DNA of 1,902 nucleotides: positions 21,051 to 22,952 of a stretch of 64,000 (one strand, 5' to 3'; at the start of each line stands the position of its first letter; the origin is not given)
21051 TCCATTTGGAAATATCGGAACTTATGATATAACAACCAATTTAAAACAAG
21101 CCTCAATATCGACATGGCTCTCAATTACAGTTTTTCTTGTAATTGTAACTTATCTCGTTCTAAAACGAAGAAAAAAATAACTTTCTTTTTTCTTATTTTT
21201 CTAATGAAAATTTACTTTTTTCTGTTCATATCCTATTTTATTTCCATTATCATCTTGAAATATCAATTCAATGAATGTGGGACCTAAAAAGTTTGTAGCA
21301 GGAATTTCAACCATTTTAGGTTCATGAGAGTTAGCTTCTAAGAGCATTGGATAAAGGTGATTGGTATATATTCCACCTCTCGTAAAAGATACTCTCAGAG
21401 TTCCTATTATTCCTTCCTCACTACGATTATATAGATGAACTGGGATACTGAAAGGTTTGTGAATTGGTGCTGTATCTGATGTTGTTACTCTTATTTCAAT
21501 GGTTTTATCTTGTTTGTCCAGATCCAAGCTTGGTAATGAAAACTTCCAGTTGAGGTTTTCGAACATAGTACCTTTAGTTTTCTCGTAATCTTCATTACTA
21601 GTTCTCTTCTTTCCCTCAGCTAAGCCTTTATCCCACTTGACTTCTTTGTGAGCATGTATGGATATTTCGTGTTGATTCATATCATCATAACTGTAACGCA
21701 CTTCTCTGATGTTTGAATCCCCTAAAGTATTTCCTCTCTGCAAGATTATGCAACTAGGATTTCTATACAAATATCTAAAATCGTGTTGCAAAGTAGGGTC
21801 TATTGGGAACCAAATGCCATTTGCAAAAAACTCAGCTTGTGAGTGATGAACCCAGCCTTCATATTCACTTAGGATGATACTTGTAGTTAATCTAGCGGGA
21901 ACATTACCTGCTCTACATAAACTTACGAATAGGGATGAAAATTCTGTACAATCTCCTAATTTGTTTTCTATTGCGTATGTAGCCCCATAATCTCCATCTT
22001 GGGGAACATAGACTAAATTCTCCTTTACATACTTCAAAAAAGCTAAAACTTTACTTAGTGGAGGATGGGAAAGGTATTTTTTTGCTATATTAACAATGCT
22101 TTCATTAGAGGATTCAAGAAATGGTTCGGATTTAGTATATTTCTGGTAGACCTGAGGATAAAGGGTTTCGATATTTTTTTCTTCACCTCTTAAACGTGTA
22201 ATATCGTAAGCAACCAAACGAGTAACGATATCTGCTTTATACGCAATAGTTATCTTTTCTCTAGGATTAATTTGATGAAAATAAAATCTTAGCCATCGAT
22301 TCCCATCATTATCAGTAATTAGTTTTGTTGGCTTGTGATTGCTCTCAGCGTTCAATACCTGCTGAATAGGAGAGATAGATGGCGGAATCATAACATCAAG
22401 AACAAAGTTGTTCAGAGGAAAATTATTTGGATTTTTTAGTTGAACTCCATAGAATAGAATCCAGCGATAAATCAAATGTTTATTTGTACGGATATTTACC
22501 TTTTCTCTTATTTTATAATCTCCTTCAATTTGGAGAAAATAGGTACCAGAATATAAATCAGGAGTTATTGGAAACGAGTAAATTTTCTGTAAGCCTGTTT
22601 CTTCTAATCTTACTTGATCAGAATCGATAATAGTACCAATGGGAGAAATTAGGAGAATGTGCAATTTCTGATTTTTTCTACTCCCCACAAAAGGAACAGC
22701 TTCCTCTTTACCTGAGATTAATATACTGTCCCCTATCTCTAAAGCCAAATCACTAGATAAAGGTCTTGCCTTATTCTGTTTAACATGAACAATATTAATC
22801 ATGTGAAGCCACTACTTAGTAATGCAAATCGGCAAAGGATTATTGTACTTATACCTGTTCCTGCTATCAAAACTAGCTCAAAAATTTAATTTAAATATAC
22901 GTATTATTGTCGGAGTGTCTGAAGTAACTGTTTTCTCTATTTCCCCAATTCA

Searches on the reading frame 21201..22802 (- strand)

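Call 3: search_protein_families(library=pfam, proteins=[window:21201-22802:-], max_evalue=0.01)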
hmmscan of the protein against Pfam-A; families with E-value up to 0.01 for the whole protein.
window:21201-22802:- (533 aa): 1 family
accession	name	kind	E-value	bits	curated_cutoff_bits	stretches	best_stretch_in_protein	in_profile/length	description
PF01841.26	Transglut_core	-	5.3e-17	62.5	23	1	245-336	11-108/108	Transglutaminase-like superfamily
